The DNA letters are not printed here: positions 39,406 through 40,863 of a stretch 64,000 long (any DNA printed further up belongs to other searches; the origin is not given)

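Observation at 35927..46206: Archaeal-style ATP-yielding 2-hydroxy/2-oxo-acid oxidation module under IclR control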

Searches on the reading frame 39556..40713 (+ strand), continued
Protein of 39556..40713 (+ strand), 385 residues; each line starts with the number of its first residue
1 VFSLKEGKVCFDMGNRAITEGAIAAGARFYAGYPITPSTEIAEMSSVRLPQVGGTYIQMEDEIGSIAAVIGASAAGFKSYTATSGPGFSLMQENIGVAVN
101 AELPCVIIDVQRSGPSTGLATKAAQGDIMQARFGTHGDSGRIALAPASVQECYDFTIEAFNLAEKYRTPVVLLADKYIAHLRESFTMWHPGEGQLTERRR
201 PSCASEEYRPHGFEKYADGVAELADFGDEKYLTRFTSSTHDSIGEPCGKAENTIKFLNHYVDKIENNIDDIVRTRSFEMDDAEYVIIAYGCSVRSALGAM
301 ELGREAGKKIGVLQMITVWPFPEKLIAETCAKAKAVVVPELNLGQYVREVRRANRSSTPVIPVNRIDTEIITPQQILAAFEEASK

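Call 50: search_solved_structures(query=window:39565-40713:+, max_evalue=1e-30, show_alignments=5)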
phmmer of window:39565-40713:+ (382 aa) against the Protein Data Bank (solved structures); distinct sequences matched with E-value up to 1e-30: 5.
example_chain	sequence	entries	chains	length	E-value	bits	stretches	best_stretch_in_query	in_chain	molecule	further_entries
1yd7_A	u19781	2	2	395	5e-102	344.9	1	4-374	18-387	2-keto acid:ferredoxin oxidoreductase subunit alpha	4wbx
8ys5_A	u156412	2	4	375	5.7e-73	249.3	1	10-379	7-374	2-oxoglutarate synthase subunit alpha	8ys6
6n2n_A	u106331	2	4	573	4.4e-60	206.9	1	7-374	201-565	Pyruvate flavodoxin/ferredoxin oxidoreductase domain protein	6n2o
5b46_A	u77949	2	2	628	6.2e-35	124.2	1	11-341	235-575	2-oxoacid--ferredoxin oxidoreductase alpha subunit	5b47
5b48_A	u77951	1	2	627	9.9e-34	120.2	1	9-336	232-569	2-oxoacid--ferredoxin oxidoreductase alpha subunit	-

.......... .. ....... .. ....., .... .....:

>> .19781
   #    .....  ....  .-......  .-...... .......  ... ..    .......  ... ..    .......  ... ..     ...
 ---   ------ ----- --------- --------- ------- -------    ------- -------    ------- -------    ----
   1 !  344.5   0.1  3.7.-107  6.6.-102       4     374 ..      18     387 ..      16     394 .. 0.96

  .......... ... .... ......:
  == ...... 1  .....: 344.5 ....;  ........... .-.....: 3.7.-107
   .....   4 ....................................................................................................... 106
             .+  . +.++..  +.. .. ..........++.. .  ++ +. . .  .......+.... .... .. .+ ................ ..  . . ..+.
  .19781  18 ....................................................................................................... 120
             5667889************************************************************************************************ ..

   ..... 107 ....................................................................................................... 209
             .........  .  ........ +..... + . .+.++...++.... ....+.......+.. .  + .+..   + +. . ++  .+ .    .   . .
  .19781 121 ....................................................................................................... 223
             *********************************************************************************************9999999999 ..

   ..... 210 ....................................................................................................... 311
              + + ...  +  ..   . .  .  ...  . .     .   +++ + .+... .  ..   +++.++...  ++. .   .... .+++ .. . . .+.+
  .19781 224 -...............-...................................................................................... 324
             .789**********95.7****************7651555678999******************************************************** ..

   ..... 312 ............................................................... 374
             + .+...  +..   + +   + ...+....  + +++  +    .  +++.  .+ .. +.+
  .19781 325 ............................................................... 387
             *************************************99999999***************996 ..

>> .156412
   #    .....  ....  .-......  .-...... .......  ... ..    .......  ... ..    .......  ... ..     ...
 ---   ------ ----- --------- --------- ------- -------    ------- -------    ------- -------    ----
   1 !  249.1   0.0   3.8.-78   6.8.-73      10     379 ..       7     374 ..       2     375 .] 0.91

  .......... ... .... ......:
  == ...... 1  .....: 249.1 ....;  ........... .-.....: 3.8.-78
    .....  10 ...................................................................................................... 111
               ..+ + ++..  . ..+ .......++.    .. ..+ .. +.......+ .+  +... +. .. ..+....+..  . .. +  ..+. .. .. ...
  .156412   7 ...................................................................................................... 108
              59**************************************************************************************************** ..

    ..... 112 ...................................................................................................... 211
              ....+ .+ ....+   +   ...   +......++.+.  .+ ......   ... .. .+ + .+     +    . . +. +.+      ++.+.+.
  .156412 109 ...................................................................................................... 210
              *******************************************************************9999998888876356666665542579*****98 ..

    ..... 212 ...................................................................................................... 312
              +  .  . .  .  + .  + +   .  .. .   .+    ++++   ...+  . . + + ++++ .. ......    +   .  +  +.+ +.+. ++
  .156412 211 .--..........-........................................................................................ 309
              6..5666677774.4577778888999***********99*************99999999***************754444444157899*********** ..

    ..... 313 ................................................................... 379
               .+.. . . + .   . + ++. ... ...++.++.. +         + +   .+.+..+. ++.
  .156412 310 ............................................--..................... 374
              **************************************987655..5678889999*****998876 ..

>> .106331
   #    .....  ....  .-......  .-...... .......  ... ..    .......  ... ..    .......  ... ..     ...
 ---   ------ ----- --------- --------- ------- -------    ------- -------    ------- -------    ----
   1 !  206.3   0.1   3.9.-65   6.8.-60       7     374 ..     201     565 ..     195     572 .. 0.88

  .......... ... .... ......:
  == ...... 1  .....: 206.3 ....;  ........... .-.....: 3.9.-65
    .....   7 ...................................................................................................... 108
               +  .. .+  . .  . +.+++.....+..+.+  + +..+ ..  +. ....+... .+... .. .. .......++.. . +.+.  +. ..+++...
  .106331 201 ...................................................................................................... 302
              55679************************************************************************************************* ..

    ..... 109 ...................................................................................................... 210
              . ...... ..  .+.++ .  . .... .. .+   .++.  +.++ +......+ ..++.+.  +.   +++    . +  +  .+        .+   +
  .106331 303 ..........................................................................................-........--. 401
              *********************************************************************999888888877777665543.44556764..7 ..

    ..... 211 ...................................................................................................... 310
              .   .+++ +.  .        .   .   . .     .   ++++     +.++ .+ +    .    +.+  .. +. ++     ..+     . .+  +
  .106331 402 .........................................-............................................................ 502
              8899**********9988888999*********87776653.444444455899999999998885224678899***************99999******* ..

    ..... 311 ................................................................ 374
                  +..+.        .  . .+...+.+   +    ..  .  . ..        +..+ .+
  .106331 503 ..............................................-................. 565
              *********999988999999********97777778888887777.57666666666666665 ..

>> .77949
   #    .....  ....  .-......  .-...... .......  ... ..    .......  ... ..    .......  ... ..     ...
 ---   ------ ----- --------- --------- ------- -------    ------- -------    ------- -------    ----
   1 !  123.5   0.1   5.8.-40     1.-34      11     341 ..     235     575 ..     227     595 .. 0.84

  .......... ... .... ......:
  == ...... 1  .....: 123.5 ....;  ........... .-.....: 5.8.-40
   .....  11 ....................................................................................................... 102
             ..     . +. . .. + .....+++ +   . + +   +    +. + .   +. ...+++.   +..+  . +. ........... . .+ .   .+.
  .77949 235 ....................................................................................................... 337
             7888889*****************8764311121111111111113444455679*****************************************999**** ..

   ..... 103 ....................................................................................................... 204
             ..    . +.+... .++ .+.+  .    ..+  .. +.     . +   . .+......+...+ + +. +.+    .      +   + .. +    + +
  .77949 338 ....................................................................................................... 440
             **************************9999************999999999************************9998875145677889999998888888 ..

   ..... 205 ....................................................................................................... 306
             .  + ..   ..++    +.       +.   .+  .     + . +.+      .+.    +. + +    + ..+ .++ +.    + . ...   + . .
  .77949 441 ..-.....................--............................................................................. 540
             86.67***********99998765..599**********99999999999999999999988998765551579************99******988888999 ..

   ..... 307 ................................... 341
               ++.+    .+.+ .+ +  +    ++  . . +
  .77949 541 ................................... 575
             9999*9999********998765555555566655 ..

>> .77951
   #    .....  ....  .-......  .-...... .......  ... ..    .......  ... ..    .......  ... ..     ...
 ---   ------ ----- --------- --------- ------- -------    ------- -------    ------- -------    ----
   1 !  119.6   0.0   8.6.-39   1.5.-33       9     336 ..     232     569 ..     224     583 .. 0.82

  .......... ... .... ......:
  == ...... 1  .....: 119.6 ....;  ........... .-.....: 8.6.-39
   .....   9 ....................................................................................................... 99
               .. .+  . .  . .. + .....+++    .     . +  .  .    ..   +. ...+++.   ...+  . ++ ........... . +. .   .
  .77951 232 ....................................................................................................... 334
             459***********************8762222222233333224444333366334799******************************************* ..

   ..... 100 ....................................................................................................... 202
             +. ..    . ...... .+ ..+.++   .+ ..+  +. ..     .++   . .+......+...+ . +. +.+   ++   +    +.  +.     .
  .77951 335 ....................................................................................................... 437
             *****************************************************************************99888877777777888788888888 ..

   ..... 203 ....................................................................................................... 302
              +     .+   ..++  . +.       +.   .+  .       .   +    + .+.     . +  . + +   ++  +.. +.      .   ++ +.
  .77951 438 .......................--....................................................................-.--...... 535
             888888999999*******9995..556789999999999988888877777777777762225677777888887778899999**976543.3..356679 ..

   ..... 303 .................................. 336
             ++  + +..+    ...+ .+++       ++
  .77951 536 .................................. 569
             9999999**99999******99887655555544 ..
